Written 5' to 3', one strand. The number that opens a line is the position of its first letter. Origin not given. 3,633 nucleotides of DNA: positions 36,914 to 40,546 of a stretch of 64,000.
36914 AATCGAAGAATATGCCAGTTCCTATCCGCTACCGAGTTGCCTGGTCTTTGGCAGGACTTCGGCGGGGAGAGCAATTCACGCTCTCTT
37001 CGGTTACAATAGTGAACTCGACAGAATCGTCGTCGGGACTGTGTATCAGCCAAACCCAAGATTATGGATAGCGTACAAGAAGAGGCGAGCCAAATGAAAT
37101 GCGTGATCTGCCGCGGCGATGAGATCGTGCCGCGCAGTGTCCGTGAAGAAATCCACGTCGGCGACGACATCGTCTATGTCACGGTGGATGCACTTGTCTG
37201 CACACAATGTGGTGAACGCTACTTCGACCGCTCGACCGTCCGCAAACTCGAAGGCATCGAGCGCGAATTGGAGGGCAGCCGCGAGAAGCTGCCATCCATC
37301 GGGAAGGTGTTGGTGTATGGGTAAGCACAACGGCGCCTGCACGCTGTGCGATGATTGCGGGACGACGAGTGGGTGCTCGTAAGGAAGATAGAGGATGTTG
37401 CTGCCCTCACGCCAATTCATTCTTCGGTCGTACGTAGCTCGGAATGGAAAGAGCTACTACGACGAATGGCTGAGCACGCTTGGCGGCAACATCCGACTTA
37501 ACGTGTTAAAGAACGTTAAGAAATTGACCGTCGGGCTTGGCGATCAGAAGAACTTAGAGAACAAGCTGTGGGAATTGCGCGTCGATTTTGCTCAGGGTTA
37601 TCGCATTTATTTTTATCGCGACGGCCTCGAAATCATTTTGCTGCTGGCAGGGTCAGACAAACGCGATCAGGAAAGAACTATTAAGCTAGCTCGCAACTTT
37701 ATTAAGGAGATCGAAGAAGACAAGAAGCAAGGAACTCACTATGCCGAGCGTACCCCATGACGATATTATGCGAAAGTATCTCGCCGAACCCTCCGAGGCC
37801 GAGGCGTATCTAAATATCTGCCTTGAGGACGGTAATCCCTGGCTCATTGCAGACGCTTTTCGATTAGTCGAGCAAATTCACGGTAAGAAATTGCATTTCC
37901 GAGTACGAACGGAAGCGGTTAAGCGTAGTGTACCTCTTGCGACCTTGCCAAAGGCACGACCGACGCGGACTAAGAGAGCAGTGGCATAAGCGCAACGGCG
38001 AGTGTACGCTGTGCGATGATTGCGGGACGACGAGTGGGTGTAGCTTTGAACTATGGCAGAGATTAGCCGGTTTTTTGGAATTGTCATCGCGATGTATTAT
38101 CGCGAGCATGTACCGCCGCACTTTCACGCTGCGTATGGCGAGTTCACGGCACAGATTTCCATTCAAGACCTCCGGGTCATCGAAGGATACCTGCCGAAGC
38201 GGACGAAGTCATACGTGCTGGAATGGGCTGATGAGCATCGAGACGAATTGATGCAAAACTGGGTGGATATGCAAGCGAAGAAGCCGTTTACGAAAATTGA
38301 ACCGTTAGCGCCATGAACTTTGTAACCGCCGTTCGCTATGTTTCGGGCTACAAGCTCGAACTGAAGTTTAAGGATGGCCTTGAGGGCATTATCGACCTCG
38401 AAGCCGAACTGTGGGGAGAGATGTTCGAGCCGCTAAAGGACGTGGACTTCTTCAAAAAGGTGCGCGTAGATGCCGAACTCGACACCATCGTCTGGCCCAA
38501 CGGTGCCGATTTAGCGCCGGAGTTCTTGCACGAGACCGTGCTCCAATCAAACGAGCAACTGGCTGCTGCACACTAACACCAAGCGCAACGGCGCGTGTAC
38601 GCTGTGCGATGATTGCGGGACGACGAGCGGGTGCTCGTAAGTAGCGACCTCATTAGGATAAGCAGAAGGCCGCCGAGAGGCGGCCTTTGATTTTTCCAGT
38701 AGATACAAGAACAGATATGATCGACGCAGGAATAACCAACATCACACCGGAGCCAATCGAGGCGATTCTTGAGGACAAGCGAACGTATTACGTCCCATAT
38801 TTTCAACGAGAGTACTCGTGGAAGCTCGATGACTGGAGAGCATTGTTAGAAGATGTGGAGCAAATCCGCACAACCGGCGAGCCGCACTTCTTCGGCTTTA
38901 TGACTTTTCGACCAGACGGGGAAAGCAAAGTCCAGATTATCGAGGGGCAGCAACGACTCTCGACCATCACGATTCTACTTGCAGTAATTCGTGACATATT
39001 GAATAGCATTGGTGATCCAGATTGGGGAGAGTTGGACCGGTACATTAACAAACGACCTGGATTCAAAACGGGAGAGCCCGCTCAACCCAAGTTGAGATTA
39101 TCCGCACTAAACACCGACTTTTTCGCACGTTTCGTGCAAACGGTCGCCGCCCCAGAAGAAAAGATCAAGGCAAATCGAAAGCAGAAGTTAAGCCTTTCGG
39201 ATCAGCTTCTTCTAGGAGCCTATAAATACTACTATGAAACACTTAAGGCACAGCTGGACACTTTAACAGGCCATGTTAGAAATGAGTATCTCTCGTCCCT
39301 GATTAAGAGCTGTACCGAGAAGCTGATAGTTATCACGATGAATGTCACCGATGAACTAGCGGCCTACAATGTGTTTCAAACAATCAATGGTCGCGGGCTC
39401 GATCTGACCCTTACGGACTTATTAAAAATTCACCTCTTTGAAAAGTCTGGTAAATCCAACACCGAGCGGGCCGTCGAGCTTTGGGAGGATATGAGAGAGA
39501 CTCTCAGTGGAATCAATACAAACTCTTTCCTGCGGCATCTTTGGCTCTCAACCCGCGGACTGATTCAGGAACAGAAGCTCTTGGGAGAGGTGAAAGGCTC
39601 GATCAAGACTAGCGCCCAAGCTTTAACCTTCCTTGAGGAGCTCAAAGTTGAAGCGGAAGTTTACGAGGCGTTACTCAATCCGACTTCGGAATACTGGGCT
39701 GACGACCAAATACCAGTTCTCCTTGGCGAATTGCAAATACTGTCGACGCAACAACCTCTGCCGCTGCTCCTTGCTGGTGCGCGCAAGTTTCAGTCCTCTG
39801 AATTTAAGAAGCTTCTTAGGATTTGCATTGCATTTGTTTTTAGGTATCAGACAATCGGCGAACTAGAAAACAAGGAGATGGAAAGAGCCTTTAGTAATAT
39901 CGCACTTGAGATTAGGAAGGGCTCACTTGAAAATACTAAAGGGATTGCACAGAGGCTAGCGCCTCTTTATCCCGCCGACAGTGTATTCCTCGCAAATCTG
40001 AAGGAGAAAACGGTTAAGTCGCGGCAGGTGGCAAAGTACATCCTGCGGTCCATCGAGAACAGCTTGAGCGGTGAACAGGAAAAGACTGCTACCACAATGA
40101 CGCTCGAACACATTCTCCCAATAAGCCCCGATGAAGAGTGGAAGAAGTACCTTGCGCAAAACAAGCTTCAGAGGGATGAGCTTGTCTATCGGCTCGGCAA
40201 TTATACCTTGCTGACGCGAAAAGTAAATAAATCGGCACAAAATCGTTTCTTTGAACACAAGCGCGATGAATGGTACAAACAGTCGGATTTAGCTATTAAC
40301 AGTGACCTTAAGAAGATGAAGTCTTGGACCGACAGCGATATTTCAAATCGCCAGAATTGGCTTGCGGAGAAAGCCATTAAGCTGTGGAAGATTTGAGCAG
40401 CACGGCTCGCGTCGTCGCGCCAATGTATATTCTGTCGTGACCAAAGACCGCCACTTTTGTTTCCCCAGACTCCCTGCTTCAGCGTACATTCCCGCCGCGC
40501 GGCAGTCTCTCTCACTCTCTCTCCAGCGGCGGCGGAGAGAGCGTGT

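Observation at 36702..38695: Array of three toxin-antitoxin cassettes delimited by four direct copies of the nrdJ 3' coding tail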

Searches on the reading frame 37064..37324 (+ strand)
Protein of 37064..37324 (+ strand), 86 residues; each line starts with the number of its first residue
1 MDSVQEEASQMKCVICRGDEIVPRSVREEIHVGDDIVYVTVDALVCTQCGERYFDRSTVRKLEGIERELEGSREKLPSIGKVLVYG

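Call 4: search_protein_families(library=pfam, proteins=[window:37064-37324:+], max_evalue=0.01)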
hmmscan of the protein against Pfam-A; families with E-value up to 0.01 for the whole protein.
window:37064-37324:+ (86 aa): 1 family
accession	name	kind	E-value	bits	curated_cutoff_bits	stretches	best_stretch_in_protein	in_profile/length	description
PF15731.11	MqsA_antitoxin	-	0.00093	19.8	30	1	11-63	1-54/131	Antitoxin component of bacterial toxin-antitoxin system, MqsA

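Call 15: find_encoding_contigs(protein=window:37094-37324:+, flank=5000, max_places=10)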
Protein window:37094-37324:+ (76 aa): 6 contigs read that carry it; 2 places shown.
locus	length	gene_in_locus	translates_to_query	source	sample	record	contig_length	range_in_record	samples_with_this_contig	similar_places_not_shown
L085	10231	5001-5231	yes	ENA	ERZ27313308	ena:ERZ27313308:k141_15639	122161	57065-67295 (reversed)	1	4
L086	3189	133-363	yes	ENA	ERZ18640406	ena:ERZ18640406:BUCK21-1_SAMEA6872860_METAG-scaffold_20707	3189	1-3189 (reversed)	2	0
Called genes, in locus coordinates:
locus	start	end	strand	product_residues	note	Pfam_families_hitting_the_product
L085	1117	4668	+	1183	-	PF08471:Ribonuc_red_2_N, PF02867:Ribonuc_red_lgC, PF12637:TSCPD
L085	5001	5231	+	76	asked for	-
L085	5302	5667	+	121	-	-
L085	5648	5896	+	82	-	-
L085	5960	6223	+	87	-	PF13711:DUF4160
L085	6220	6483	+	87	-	PF10387:DUF2442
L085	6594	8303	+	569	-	PF03235:GmrSD_N, PF07510:GmrSD_C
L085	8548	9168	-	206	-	-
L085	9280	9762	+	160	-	-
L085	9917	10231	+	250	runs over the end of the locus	-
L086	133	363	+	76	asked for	-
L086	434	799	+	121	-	-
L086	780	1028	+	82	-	-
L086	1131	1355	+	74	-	PF13711:DUF4160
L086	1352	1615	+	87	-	PF10387:DUF2442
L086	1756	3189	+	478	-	?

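Call 62: search_protein_families(library=ncbifam, proteins=[window:37094-37324:+], max_evalue=0.01)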
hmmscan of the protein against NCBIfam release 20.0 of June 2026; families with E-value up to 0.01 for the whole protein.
window:37094-37324:+ (76 aa): 2 families
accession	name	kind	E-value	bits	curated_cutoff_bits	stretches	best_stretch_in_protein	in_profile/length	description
TIGR03831.1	YgiT_finger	domain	8.7e-10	38.7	20.2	1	3-46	1-45/46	YgiT-type zinc finger protein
TIGR03830.1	CxxCG_CxxCG_HTH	subfamily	4.5e-05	23.2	61.8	1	3-53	1-51/127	type II TA system antitoxin MqsA family protein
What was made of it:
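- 37094..37324 (+): Cassette 1 antitoxin candidate, a YgiT/MqsA-type zinc-ribbon protein of 76 aa. Its TAA stop overlaps the first bases of tail copy 2. NCBIfam TIGR03831, 38.7 bits, above the cut-off of 20.2 (call 62).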

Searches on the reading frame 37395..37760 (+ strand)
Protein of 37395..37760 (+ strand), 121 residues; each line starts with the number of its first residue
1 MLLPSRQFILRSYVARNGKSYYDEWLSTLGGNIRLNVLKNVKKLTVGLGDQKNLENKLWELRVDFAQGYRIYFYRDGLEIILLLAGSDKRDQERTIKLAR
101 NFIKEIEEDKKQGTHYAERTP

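Call 4: search_protein_families(library=pfam, proteins=[window:37395-37760:+], max_evalue=0.01)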
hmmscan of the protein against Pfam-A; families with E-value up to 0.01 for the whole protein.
window:37395-37760:+ (121 aa): 1 family
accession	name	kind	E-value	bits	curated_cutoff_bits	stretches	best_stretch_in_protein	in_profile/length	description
PF05973.20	Gp49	-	0.00013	22.4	23.9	1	26-97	3-76/90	Phage derived protein Gp49-like (DUF891)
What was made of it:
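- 37395..37760 (+): Cassette 2 toxin, RelE/ParE-family (HigB/Gp49-like), 121 aa. Pfam Gp49, weak (call 4).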

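Call 16: find_encoding_contigs(protein=window:37395-37760:+, flank=5000, max_places=10)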
Protein window:37395-37760:+ (121 aa): 7 contigs read that carry it; 3 places shown.
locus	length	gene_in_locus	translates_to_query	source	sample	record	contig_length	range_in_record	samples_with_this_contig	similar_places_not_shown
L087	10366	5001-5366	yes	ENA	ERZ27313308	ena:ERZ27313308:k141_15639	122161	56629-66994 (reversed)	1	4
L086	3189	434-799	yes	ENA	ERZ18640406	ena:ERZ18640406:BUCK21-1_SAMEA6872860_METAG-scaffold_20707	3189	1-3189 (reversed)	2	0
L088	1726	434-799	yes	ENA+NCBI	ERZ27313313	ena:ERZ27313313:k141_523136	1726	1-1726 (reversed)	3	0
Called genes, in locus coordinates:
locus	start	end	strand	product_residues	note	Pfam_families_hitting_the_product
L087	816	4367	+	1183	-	PF08471:Ribonuc_red_2_N, PF02867:Ribonuc_red_lgC, PF12637:TSCPD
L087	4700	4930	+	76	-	-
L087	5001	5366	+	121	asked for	-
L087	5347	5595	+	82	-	-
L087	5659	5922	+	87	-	PF13711:DUF4160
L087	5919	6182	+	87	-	PF10387:DUF2442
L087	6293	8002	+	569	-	PF03235:GmrSD_N, PF07510:GmrSD_C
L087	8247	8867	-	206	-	-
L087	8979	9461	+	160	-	-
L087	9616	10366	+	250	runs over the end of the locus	-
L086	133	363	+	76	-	-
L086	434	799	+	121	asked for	-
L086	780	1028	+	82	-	-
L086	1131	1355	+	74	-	PF13711:DUF4160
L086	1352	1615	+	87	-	PF10387:DUF2442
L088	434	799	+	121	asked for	-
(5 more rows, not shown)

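Call 39: find_homologous_proteins(query=window:37395-37760:+, max_evalue=1e-10)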
Query window:37395-37760:+ (121 aa): 7 proteins with E <= 1e-10 among 18 candidates.
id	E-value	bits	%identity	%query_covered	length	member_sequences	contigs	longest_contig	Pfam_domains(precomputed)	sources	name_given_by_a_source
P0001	9.2e-74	263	100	100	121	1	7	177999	-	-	-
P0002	2.2e-65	236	88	100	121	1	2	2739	-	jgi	jgi:putative addiction module killer protein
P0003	2.1e-41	158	67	93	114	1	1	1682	PF05973.21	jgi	jgi:putative addiction module killer protein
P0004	1.0e-36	143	64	83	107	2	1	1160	PF05973.21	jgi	-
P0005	5.4e-36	141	64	88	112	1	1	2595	PF05973.21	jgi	jgi:putative addiction module killer protein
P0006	7.9e-36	140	65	88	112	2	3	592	PF05973.21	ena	-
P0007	4.3e-30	122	63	76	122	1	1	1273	PF05973.21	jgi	jgi:putative addiction module killer protein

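Call 40: find_encoding_contigs(protein=P0002, flank=5000, max_places=6)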
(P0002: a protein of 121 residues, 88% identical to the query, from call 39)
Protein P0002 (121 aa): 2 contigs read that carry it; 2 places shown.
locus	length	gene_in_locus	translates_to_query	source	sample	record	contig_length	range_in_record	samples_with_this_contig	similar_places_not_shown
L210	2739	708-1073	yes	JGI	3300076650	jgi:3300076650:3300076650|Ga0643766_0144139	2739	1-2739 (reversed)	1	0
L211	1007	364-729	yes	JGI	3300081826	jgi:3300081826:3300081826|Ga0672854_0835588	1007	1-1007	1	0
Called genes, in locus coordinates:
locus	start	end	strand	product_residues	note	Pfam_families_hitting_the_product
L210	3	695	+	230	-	?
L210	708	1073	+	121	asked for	-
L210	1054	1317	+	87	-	-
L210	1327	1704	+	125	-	PF00903:Glyoxalase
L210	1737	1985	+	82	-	-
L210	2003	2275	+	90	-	PF10387:DUF2442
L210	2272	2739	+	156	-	?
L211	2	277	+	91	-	?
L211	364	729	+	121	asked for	-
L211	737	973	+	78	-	-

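Call 41: find_encoding_contigs(protein=P0005, flank=5000, max_places=6)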
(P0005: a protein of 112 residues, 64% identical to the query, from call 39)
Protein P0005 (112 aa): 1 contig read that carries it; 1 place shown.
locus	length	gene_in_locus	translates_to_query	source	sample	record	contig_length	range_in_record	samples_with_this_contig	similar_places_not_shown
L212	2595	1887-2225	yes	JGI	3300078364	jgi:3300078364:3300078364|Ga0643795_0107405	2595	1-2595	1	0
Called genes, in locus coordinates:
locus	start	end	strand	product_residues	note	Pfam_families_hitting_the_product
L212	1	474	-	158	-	?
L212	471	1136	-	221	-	PF04542:Sigma70_r2, PF08281:Sigma70_r4_2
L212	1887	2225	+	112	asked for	PF05973:Gp49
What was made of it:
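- Tried and rejected: A homolog of the cassette 2 toxin outside nrdJ (L212) sits in an ordinary context (call 41).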

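Call 42: find_encoding_contigs(protein=P0003, flank=5000, max_places=6)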
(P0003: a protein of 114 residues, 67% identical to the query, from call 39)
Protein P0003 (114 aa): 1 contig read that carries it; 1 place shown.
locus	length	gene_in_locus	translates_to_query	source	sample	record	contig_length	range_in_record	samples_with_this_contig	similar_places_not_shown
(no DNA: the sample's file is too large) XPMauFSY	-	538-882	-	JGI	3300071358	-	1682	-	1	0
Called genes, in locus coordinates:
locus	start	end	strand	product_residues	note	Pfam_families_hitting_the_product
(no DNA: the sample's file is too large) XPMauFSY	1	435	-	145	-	?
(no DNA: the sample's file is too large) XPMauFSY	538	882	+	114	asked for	PF05973:Gp49 (weak)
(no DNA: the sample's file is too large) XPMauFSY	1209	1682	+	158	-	?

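Call 62: search_protein_families(library=ncbifam, proteins=[window:37395-37760:+], max_evalue=0.01)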
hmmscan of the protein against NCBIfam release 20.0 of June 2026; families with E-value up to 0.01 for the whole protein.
window:37395-37760:+ (121 aa): 1 family
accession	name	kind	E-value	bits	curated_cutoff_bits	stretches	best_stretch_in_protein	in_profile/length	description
TIGR02683.1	upstrm_HI1419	hypoth_equivalog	5.2e-20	71.6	62.85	1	18-105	5-94/95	type II toxin-antitoxin system RelE/ParE family toxin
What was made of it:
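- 37395..37760 (+): NCBIfam TIGR02683, 71.6 bits, cut-off 62.85 (call 62).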

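Call 79: find_homologous_proteins(query=L210:1327-1701:+, max_evalue=1e-20)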
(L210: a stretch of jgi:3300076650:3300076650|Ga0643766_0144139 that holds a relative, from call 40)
Query L210:1327-1701:+ (125 aa): 2129 proteins with E <= 1e-20 among 2514 candidates; the best 120 are listed.
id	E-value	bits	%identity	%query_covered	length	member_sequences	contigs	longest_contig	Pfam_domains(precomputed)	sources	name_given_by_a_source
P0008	2.1e-76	272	96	100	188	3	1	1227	PF00903.32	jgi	jgi:predicted lactoylglutathione lyase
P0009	2.3e-74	266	94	100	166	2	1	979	PF00903.32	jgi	jgi:catechol 2,3-dioxygenase-like lactoylglutathione lyase family enzyme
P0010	2.7e-74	266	94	100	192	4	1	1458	PF00903.32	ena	-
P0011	3.1e-74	265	94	100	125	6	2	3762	PF00903.32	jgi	jgi:catechol 2,3-dioxygenase-like lactoylglutathione lyase family enzyme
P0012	1.1e-73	264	92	100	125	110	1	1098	PF00903.32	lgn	-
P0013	1.2e-73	264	92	100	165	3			PF00903.32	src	-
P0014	2.1e-73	263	91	100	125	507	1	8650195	PF00903.32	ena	-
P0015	3.8e-73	262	92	100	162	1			PF00903.32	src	-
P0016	4.7e-73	262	92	100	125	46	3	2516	PF00903.32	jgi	jgi:predicted lactoylglutathione lyase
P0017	6.1e-73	261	92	100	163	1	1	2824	PF00903.32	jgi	jgi:catechol 2,3-dioxygenase-like lactoylglutathione lyase family enzyme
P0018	9.1e-73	261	91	100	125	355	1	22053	PF00903.32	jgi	jgi:catechol 2,3-dioxygenase-like lactoylglutathione lyase family enzyme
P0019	9.8e-73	261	90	100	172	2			PF00903.32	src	-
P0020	1.4e-72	260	90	100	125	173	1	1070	PF00903.32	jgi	jgi:catechol 2,3-dioxygenase-like lactoylglutathione lyase family enzyme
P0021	4.9e-72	258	90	100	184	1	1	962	PF00903.32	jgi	-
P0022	6.0e-72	258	90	100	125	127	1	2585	PF00903.32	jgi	jgi:catechol 2,3-dioxygenase-like lactoylglutathione lyase family enzyme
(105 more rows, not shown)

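Call 80: find_encoding_contigs(protein=P0011, flank=5000, max_places=6)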
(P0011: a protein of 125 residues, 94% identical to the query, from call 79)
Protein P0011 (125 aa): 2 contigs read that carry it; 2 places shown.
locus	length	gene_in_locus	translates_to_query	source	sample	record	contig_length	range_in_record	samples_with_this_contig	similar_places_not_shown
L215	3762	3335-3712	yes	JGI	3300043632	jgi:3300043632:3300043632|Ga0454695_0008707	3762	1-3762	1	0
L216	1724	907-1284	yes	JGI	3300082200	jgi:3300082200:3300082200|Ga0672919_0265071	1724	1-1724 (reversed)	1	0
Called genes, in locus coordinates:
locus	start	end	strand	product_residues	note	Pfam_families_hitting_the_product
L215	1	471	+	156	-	?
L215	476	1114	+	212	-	-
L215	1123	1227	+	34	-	-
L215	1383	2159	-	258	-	-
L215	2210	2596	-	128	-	-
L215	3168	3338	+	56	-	-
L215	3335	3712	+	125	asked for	PF00903:Glyoxalase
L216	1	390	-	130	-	?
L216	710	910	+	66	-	-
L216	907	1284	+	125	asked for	PF00903:Glyoxalase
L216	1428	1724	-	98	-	?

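Call 81: find_encoding_contigs(protein=P0008, flank=5000, max_places=6)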
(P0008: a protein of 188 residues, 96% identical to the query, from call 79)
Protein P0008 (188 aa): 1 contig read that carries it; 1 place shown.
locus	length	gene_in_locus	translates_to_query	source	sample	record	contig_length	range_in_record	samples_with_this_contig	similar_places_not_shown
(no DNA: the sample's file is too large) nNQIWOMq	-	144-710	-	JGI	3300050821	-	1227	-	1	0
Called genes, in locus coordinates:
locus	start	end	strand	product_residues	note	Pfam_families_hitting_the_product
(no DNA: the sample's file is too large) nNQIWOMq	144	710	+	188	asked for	PF00903:Glyoxalase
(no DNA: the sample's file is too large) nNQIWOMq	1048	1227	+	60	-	?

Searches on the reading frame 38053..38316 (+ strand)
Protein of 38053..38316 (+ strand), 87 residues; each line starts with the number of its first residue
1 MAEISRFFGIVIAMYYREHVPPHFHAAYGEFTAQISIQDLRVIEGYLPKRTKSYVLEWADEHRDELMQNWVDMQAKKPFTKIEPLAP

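Call 4: search_protein_families(library=pfam, proteins=[window:38053-38316:+], max_evalue=0.01)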
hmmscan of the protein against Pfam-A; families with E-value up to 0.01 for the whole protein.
window:38053-38316:+ (87 aa): 1 family
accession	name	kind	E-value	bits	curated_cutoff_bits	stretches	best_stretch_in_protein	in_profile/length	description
PF13711.11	DUF4160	-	7.5e-22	77.8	23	1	9-70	1-64/65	Domain of unknown function (DUF4160)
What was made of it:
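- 38053..38316 (+): Cassette 3 toxin candidate, DUF4160 (DhiT-like), 87 aa. Pfam PF13711, E=7.5e-22 (call 4).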

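Call 17: find_encoding_contigs(protein=window:38053-38316:+, flank=5000, max_places=10)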
Protein window:38053-38316:+ (87 aa): 6 contigs read that carry it; 2 places shown.
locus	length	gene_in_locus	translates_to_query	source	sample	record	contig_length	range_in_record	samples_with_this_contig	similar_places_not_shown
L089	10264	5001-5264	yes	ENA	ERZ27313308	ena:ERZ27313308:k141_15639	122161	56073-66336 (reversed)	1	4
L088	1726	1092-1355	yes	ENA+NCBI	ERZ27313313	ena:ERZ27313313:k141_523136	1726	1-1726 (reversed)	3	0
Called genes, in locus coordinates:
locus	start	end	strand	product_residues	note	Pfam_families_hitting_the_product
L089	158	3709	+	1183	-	PF08471:Ribonuc_red_2_N, PF02867:Ribonuc_red_lgC, PF12637:TSCPD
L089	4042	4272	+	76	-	-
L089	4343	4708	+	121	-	-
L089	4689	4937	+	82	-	-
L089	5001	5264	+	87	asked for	PF13711:DUF4160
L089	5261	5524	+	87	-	PF10387:DUF2442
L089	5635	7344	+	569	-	PF03235:GmrSD_N, PF07510:GmrSD_C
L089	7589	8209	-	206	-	-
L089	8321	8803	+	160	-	-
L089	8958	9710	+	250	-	-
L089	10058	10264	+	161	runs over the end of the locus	PF03013:Pyr_excise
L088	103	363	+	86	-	-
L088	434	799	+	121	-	-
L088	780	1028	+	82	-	-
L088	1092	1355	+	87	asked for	PF13711:DUF4160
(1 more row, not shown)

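Call 62: search_protein_families(library=ncbifam, proteins=[window:38053-38316:+], max_evalue=0.01)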
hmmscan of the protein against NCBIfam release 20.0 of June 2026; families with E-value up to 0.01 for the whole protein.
window:38053-38316:+ (87 aa): 1 family
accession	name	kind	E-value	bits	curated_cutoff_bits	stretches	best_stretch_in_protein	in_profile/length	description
NF048015.1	toxin_DhiT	equivalog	2.1e-25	89.1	100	1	1-76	1-79/84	type II toxin-antitoxin system toxin DhiT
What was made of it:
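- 38053..38316 (+): NCBIfam DhiT, 89 bits, below the equivalog cut-off (call 62).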

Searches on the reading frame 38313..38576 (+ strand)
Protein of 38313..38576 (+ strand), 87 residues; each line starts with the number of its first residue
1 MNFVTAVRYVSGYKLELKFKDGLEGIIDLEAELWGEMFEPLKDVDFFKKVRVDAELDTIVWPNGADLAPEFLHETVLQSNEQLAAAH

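Call 4: search_protein_families(library=pfam, proteins=[window:38313-38576:+], max_evalue=0.01)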
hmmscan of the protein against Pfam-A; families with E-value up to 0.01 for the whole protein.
window:38313-38576:+ (87 aa): 1 family
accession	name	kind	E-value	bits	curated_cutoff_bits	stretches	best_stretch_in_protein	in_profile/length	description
PF10387.14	DUF2442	-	8.8e-14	51.9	23.9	1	4-72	1-66/72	Protein of unknown function (DUF2442)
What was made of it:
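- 38313..38576 (+): Cassette 3 antitoxin candidate, DUF2442 (DhiA-like), 87 aa. Pfam PF10387, E=8.8e-14 (call 4).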

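Call 62: search_protein_families(library=ncbifam, proteins=[window:38313-38576:+], max_evalue=0.01)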
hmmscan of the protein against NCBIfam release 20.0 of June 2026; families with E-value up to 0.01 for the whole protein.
window:38313-38576:+ (87 aa): 1 family
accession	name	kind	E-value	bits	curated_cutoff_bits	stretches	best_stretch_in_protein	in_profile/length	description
NF048016.1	antoxin_DhiA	equivalog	3.5e-07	30.8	200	1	4-74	4-69/160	type II toxin-antitoxin system antitoxin DhiA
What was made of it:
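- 38313..38576 (+): NCBIfam DhiA, weak (call 62).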

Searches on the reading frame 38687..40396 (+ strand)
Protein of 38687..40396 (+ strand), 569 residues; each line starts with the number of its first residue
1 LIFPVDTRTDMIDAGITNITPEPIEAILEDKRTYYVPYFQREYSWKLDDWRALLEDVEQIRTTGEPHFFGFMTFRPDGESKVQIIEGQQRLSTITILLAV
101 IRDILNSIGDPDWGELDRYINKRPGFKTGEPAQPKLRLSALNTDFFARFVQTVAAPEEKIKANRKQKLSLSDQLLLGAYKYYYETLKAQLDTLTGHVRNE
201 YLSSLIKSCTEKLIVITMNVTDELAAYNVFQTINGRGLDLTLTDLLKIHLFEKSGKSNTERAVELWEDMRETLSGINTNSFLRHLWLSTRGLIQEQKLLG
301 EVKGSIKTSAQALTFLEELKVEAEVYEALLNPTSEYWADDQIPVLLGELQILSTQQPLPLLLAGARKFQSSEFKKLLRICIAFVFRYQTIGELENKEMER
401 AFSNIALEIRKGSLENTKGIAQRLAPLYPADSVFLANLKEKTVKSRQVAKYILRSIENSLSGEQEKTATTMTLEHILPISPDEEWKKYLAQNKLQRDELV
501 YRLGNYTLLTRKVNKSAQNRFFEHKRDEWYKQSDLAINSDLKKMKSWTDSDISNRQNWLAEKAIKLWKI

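Call 4: search_protein_families(library=pfam, proteins=[window:38687-40396:+], max_evalue=0.01)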
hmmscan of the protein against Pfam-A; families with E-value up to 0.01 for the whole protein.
window:38687-40396:+ (569 aa): 2 families
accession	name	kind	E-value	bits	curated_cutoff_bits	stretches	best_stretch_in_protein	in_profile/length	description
PF03235.19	GmrSD_N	-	2.3e-30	106.6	33.2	1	24-251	1-199/199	GmrSD restriction endonuclease, N-terminal domain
PF07510.16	GmrSD_C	-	2.1e-25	89.7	23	1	429-561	2-137/138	GmrSD restriction endonucleases, C-terminal domain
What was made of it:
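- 38687..40396 (+): Context gene: GmrSD-type restriction endonuclease, the first gene of a variable, defence-rich region downstream of the array. Pfam GmrSD_N and GmrSD_C (call 4).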
